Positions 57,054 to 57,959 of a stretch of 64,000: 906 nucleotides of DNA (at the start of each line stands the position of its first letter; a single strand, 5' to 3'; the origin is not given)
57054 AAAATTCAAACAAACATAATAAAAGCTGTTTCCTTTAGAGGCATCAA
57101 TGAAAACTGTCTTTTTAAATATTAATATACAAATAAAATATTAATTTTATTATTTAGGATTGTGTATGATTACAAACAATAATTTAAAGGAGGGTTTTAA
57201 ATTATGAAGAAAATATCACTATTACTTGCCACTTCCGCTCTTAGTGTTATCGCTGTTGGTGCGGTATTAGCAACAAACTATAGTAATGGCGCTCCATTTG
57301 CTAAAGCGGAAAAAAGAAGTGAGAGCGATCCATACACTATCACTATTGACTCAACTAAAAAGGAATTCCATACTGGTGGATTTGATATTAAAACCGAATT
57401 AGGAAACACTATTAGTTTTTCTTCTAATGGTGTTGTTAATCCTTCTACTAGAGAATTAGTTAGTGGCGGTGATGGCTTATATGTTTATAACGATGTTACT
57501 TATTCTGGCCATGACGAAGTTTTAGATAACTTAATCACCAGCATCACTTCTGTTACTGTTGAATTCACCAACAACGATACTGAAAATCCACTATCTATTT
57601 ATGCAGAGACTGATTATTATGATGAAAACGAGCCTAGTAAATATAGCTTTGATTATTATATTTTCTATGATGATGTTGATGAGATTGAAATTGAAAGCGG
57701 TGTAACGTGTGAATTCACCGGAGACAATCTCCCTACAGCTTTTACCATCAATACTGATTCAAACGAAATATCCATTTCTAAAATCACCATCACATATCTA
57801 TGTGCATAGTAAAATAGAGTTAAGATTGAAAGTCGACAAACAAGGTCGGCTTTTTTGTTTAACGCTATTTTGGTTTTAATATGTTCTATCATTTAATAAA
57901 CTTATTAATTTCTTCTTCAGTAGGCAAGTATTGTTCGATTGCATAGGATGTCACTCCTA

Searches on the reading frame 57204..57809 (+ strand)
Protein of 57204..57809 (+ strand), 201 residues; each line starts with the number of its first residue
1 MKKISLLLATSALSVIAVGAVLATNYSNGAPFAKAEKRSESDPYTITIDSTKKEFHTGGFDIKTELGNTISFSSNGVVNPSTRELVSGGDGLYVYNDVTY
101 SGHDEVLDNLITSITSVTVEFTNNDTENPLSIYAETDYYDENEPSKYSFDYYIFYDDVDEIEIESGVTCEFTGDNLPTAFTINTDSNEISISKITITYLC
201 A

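Call 6: search_protein_families(library=pfam, proteins=[window:57204-57809:+])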
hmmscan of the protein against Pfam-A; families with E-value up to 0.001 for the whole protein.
window:57204-57809:+ (201 aa): 0 families

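Call 9: find_encoding_contigs(protein=window:57204-57809:+, flank=3000, max_places=10)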
Protein window:57204-57809:+ (201 aa): no gene with exactly this product is on record in the collection.
